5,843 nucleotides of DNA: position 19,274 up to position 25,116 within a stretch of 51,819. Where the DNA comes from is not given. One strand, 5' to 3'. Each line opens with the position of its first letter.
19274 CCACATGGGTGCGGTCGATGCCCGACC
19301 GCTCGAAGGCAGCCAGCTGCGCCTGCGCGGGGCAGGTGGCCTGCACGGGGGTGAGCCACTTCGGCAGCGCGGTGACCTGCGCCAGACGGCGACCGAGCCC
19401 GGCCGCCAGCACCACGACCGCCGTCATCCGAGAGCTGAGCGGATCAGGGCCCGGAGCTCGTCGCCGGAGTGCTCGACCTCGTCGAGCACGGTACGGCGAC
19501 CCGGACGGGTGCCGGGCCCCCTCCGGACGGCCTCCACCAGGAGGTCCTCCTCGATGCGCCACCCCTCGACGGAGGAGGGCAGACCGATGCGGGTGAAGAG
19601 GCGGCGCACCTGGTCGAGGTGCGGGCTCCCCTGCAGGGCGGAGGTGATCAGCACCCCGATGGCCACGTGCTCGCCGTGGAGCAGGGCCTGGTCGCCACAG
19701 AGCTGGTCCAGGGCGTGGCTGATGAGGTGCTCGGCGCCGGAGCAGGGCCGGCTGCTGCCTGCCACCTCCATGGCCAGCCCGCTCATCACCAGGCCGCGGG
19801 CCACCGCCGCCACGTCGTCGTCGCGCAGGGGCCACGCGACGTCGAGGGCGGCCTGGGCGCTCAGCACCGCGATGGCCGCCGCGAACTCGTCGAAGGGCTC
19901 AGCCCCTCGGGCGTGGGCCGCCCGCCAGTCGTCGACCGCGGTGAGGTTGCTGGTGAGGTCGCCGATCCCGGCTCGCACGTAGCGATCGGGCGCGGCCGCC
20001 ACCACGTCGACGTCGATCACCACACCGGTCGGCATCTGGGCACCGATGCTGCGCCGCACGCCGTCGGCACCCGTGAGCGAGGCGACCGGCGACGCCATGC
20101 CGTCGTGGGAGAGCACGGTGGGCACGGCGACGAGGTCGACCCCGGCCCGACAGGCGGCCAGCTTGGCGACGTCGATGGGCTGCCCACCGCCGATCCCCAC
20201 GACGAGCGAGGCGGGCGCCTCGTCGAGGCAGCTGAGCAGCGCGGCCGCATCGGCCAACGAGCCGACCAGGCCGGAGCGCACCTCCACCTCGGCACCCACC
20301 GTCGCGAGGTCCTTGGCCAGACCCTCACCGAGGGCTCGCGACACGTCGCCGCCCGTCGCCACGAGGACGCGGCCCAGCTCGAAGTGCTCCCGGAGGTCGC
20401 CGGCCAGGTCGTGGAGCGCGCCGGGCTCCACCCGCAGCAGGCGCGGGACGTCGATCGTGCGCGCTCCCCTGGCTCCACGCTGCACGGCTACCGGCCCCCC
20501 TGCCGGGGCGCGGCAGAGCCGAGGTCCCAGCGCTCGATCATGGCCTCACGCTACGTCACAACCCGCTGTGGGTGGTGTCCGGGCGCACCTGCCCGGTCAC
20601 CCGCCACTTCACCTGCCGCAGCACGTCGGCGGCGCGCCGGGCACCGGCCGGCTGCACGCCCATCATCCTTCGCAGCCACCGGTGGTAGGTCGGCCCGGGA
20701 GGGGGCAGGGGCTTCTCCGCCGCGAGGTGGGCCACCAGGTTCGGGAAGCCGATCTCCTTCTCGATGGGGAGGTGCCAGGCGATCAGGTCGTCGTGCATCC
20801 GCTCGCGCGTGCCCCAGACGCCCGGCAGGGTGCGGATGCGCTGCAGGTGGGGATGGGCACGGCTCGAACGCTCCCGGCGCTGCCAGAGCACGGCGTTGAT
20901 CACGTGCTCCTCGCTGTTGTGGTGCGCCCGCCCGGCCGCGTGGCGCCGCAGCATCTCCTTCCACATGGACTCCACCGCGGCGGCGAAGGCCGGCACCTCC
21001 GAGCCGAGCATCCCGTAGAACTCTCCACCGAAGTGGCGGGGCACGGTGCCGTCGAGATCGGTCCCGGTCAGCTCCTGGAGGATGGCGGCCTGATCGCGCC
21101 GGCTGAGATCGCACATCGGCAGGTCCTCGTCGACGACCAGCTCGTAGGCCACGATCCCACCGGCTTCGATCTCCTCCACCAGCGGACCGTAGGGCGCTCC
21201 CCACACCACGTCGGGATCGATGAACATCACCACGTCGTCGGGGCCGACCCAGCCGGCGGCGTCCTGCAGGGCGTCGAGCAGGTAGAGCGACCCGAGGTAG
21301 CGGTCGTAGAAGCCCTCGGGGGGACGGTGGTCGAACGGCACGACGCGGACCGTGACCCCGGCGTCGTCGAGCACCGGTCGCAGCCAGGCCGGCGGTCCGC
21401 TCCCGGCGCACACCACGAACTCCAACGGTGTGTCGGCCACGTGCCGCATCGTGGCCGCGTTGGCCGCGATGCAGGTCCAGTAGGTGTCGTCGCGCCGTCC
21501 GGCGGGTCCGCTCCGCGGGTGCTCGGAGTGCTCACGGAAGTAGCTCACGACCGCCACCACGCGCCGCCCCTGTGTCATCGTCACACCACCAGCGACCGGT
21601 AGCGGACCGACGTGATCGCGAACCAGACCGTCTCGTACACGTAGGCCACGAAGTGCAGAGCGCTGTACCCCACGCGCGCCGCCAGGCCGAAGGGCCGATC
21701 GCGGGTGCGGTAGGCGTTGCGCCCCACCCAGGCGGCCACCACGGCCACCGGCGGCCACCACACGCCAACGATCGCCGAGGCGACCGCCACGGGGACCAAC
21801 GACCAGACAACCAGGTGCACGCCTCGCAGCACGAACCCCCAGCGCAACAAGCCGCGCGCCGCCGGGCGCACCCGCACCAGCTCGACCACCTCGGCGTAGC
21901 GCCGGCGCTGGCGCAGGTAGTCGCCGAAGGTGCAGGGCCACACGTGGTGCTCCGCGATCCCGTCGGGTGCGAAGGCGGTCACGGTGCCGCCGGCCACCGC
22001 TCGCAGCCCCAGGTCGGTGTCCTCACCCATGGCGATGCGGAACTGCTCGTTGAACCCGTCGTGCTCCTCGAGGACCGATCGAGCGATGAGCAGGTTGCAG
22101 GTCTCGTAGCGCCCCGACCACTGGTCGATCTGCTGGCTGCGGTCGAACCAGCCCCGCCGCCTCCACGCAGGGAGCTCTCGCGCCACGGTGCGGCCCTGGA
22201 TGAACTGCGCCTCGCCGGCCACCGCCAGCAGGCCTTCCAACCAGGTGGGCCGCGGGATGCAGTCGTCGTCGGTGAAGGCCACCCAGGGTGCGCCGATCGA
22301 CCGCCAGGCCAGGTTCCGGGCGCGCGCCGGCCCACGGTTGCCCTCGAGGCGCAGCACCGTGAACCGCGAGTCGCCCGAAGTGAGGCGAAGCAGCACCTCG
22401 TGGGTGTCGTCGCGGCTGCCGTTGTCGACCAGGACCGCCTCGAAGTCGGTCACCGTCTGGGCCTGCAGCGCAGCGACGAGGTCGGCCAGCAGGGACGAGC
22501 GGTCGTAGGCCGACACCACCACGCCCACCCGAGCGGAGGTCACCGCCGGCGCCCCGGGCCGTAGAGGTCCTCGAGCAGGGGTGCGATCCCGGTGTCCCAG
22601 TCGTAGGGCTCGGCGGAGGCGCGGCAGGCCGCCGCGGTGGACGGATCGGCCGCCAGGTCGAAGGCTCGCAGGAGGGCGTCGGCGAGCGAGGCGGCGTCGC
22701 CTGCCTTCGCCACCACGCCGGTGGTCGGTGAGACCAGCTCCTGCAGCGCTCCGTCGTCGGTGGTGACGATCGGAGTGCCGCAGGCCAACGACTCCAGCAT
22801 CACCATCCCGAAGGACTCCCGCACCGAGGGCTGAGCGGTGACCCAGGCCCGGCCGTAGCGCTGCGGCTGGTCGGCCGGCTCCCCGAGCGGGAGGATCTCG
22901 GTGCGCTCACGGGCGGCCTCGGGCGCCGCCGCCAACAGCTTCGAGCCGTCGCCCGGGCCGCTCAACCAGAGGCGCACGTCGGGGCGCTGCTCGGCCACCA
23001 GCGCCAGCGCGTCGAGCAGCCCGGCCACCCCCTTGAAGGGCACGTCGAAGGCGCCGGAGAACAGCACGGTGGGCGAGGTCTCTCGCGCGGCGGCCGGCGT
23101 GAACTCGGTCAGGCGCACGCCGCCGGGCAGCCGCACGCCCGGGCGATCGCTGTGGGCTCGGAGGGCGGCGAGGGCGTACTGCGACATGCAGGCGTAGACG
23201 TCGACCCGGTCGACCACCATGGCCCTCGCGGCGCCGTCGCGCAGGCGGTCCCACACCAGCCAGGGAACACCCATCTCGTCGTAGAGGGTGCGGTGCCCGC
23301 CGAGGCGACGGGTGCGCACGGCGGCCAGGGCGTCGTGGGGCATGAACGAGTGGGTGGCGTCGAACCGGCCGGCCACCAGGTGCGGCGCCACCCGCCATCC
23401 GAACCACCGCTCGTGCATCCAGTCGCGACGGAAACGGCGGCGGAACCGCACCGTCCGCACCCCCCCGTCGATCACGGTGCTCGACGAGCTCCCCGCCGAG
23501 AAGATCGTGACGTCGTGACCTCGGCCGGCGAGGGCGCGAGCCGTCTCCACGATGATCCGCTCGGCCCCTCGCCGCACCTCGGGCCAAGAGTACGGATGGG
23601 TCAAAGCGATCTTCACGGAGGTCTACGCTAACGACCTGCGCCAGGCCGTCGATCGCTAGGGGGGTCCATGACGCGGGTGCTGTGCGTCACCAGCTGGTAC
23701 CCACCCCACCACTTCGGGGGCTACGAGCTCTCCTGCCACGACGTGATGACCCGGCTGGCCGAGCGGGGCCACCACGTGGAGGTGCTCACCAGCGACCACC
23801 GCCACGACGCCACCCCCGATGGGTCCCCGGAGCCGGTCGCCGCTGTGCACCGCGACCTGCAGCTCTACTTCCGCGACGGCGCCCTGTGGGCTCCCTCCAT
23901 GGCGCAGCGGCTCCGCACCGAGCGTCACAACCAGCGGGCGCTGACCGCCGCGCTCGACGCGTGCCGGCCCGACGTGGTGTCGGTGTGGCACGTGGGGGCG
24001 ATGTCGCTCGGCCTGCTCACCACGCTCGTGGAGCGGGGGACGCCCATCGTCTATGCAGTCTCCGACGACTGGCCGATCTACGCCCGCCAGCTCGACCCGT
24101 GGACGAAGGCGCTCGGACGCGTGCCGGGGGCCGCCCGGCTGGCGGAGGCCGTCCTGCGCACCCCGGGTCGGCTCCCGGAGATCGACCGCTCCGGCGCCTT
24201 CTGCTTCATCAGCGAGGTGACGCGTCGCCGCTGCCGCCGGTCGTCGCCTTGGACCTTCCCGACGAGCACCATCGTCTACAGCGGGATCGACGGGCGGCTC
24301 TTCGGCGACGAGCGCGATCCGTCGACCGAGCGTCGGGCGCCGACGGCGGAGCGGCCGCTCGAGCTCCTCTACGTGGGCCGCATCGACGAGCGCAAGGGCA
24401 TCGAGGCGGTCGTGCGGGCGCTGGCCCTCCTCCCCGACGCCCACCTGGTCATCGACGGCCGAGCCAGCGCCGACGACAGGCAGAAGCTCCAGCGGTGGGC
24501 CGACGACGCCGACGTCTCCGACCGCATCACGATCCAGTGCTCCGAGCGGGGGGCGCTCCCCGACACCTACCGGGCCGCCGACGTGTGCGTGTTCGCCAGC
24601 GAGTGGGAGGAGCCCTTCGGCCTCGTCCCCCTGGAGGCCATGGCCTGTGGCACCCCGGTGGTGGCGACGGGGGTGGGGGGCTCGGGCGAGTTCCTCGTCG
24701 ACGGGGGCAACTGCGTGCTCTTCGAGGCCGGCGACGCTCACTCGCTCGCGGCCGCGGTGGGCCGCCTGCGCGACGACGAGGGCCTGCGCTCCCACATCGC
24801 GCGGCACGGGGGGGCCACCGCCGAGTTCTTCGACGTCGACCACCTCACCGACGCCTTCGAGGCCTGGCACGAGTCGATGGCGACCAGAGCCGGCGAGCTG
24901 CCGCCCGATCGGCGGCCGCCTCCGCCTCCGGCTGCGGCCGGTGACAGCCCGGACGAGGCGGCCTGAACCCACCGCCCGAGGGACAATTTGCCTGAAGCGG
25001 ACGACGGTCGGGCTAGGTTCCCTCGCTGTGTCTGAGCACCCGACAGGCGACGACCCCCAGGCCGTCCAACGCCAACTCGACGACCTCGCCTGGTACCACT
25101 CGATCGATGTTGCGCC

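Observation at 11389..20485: Candidate non-canonical polyol-phosphate (glycerol-1-phosphate) glycopolymer pathway: G1P dehydrogenase + cytidylyltransferase + two CDP-alcohol phosphotransferases, with no TagD/TagB/TagF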

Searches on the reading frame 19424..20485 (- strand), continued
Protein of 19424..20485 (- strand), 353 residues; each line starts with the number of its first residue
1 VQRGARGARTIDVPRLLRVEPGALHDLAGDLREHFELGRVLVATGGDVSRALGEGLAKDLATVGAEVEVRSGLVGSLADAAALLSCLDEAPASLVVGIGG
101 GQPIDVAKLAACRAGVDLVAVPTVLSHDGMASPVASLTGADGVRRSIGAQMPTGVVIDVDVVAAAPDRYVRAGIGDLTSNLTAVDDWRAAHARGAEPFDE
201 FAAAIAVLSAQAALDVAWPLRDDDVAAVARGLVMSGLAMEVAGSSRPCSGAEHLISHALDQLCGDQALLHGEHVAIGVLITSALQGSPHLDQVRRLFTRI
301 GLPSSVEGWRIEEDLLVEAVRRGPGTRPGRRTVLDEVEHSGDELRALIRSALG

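Call 47: search_protein_families(library=pfam, proteins=[L008:6365-8224:+, L008:11652-12431:-, L008:12350-13318:+, L008:13337-14758:-, L014:8191-9498:-, L014:11323-12114:-, L014:12164-13672:-, L014:13918-14865:-], max_evalue=0.1)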
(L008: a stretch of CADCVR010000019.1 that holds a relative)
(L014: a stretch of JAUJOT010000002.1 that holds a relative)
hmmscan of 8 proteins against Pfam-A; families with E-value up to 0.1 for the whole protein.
L008:6365-8224:+ (619 aa): 14 families
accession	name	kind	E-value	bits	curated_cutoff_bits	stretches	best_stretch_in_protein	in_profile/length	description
PF00005.33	ABC_tran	-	3.3e-36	125.3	25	2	97-265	2-136/137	ABC transporter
PF13304.12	AAA_21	-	6.4e-09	36.7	27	2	241-293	241-299/304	AAA domain, putative AbiEii toxin, Type IV TA system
PF02463.25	SMC_N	-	2.1e-08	34.3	40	1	237-304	136-209/220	RecF/RecN/SMC N terminal domain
PF13401.12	AAA_22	-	7.4e-07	30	27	1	433-558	10-107/130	AAA domain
PF12848.13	ABC_tran_Xtn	-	3.5e-05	24.3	25.9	1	307-381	3-73/85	ABC transporter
PF13191.12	AAA_16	-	0.00067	20.6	32.6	0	108-228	26-104/167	AAA ATPase domain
PF01935.23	DUF87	-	0.0016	19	23.2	0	107-138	24-55/220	Helicase HerA, central domain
PF01926.29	MMR_HSR1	-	0.0033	18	21.9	0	108-129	1-22/113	50S ribosome-binding GTPase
PF13555.12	AAA_29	-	0.0034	17.5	27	0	96-123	12-39/61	P-loop containing region of AAA domain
PF13671.12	AAA_33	-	0.018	15.8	27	0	433-469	4-38/143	AAA domain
PF13476.12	AAA_23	-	0.072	14.2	27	0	432-445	23-36/201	AAA domain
PF13604.12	AAA_30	-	0.077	13.2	27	0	433-461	23-51/191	AAA domain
PF00006.31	ATP-synt_ab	-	0.085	12.9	29.5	0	428-451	14-37/213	ATP synthase alpha/beta family, nucleotide-binding domain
PF13521.12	AAA_28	-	0.095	13.3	27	0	430-451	1-22/164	AAA domain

L008:11652-12431:- (259 aa): 3 families
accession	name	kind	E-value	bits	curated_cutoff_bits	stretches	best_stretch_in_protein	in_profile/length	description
PF00132.30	Hexapep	-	4e-08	33.1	27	1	196-231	1-36/36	Bacterial transferase hexapeptide (six repeats)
PF25084.1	LbH_EIF2B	-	0.00014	22.3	54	1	138-222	21-104/105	EIF2B subunit epsilon LbH domain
PF14602.12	Hexapep_2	-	0.0004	20.5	27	1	197-230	2-33/34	Hexapeptide repeat of succinyl-transferase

L008:12350-13318:+ (322 aa): 31 families (the best 25 are shown)
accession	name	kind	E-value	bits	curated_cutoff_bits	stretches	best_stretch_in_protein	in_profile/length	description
PF03308.22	MeaB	-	4.1e-86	288.8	23.1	1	24-282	1-265/273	Methylmalonyl Co-A mutase-associated GTPase MeaB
PF02492.25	cobW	-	7.5e-07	29.3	20.7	1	54-203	2-156/180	CobW/HypB/UreG, nucleotide-binding domain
PF03029.23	ATP_bind_1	-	3.4e-06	27.5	27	1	58-92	2-36/240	Conserved hypothetical ATP binding protein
PF13401.12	AAA_22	-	7e-05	23.6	27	1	51-111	4-62/130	AAA domain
PF13191.12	AAA_16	-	8.9e-05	23.5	32.6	1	49-91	21-63/167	AAA ATPase domain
PF00005.33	ABC_tran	-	0.00015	22.9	25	1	52-89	11-48/137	ABC transporter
PF13604.12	AAA_30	-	0.00015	22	27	1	51-87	17-53/191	AAA domain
PF01926.29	MMR_HSR1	-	0.00026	21.5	21.9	1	55-77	2-24/113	50S ribosome-binding GTPase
PF01656.29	CbiA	-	0.00029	21.2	25.4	1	62-187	9-54/125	CobQ/CobB/MinD/ParA nucleotide binding domain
PF03193.22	RsgA_GTPase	-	0.00051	20.4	30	0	28-74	86-128/174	RsgA GTPase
PF13555.12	AAA_29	-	0.00053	20.1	27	1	54-74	24-44/61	P-loop containing region of AAA domain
PF13521.12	AAA_28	-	0.0029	18.3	27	1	57-75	4-22/164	AAA domain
PF00009.33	GTP_EFTU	-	0.0049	16.9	26.5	0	184-251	115-185/188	Elongation factor Tu GTP binding domain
PF13238.12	AAA_18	-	0.0057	17.5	29.4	1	55-76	1-22/128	AAA domain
PF24883.2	NPHP3_N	-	0.0057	17.3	24.8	1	49-86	19-56/164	Nephrocystin 3, N-terminal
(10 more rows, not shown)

L008:13337-14758:- (473 aa): 0 families

L014:8191-9498:- (435 aa): 6 families
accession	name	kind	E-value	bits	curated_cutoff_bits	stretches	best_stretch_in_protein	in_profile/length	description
PF01680.23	SOR_SNZ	-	1.2e-104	349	27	1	148-353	2-207/207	SOR/SNZ family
PF05690.20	ThiG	-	4.1e-06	26.8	23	1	342-396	172-224/247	Thiazole biosynthesis protein ThiG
PF17935.6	TetR_C_27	-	0.0034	17.9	26.1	1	376-410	61-95/106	Tetracyclin repressor-like, C-terminal domain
PF00218.27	IGPS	-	0.0045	16.6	27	0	348-390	210-252/254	Indole-3-glycerol phosphate synthase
PF01207.24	Dus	-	0.018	14.6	20.4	0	206-228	112-134/311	Dihydrouridine synthase (Dus)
PF00977.27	His_biosynth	-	0.023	14.6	23.6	0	325-384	53-110/228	Histidine biosynthesis protein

L014:11323-12114:- (263 aa): 1 family
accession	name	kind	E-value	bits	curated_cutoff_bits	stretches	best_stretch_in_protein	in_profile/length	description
PF01810.24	LysE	-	8e-27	94.4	25.6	1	66-257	2-192/193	LysE type translocator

L014:12164-13672:- (502 aa): 1 family
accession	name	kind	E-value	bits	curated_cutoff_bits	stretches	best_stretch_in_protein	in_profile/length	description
PF08309.17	LVIVD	-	3.4e-06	26.7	20.2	0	104-134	6-40/42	LVIVD repeat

L014:13918-14865:- (315 aa): 3 families
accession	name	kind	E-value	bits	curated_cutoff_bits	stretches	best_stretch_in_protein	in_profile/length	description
PF01418.23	HTH_6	-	3.5e-14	53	28.3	1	42-108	3-69/77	Helix-turn-helix domain, rpiR family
PF01380.27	SIS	-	2.8e-11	43.8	25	1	174-294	6-129/131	SIS domain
PF04963.19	Sigma54_CBD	-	0.029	14.5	22.9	1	39-91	9-65/185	Sigma-54 factor, core binding domain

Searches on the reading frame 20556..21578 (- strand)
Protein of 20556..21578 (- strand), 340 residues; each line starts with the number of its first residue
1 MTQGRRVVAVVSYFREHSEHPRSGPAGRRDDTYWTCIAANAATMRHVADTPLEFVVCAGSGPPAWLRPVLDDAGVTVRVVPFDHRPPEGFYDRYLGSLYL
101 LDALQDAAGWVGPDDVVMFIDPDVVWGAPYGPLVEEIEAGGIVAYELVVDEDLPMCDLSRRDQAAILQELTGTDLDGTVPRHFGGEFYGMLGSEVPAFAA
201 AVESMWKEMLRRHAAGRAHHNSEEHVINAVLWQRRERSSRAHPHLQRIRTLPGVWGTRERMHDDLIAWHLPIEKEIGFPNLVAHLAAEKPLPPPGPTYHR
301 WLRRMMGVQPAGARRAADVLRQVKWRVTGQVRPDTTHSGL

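Call 11: search_protein_families(library=pfam, proteins=[window:20556-21578:-], max_evalue=0.01)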
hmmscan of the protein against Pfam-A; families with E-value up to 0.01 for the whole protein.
window:20556-21578:- (340 aa): 0 families

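Call 47: search_protein_families(library=pfam, proteins=[window:20556-21578:-], max_evalue=0.1)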
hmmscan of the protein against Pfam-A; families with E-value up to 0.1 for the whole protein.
window:20556-21578:- (340 aa): 0 families
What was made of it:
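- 20556..23616 (-): N (22540-23616, GT4), M (21581-22543, GT2) and L (20556-21578, orphan of 340 aa). They lie upstream of K on the same strand. L has no family even at E 0.1 (call 47).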

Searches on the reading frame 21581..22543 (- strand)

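Call 11: search_protein_families(library=pfam, proteins=[window:21581-22543:-], max_evalue=0.01)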
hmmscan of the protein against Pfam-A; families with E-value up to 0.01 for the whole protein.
window:21581-22543:- (320 aa): 4 families
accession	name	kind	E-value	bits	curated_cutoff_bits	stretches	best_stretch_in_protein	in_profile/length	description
PF00535.33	Glycos_transf_2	-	1.4e-25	90.6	23.3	1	8-124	2-120/168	Glycosyl transferase family 2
PF13641.12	Glyco_tranf_2_3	-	7.7e-15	56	27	1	5-215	2-226/230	Glycosyltransferase like family 2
PF13632.12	Glyco_trans_2_3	-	9e-13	48.9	27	1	87-271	1-189/198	Glycosyl transferase family group 2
PF10111.15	Glyco_tranf_2_2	-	2.1e-05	24.6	27.3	0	31-109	27-106/276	Glycosyltransferase like family 2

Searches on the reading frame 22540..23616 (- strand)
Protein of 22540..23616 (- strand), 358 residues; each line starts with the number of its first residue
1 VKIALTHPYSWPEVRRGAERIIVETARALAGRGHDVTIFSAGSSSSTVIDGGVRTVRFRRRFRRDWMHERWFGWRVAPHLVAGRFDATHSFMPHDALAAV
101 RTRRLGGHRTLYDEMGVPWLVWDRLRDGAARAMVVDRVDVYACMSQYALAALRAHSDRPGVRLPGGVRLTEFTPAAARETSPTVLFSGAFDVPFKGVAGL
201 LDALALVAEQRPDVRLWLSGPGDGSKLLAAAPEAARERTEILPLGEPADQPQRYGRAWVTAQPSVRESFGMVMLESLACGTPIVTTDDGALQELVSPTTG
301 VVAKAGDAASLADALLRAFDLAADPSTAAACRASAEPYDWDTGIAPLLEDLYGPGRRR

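Call 11: search_protein_families(library=pfam, proteins=[window:22540-23616:-], max_evalue=0.01)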
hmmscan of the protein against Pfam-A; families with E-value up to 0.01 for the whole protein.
window:22540-23616:- (358 aa): 5 families
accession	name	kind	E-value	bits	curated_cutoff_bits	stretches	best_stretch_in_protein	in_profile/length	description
PF13692.12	Glyco_trans_1_4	-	2.1e-23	83.6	27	1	182-318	2-139/142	Glycosyl transferases group 1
PF00534.26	Glycos_transf_1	-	1.2e-22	80.7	26.4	1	174-320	8-157/172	Glycosyl transferases group 1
PF13439.12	Glyco_transf_4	-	1.4e-11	45.1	28.5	1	17-167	3-166/170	Glycosyltransferase Family 4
PF20706.3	GT4-conflict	-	8.7e-10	38.6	26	1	163-298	177-323/385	Family 4 Glycosyltransferase in conflict systems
PF13579.12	Glyco_trans_4_4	-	3.7e-06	27.8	29.7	1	17-155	2-145/158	Glycosyl transferase 4-like domain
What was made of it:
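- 20556..23616 (-): Pfam (call 11).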

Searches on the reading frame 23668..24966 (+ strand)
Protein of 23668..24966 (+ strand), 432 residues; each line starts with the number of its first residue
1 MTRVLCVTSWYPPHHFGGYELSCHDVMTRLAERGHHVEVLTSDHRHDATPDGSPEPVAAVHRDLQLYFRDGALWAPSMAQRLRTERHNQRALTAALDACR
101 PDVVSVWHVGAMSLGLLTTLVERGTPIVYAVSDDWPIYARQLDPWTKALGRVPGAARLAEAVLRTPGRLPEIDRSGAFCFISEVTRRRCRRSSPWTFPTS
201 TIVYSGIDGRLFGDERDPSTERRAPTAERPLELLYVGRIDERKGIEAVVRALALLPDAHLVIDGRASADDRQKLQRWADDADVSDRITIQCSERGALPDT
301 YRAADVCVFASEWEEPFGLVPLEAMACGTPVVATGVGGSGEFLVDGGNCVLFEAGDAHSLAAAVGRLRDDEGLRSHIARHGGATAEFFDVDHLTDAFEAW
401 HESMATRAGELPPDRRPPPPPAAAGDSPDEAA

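Call 33: search_protein_families(library=pfam, proteins=[window:23668-24966:+], max_evalue=0.001)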
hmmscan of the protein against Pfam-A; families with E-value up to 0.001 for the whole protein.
window:23668-24966:+ (432 aa): 6 families
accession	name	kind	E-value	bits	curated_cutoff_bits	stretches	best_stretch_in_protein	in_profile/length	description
PF00534.26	Glycos_transf_1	-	1.9e-32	112.6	26.4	1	226-379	11-167/172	Glycosyl transferases group 1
PF13692.12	Glyco_trans_1_4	-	2.6e-27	96.3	27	1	233-370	4-142/142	Glycosyl transferases group 1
PF20706.3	GT4-conflict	-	6.1e-16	58.8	26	1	219-379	186-353/385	Family 4 Glycosyltransferase in conflict systems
PF13439.12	Glyco_transf_4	-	6.8e-11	42.9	28.5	1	17-208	2-167/170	Glycosyltransferase Family 4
PF13524.12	Glyco_trans_1_2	-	1.8e-07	31.7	25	1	247-383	4-127/144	Glycosyl transferase-like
PF13579.12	Glyco_trans_4_4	-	4e-07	30.9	29.7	1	17-150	1-117/158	Glycosyl transferase 4-like domain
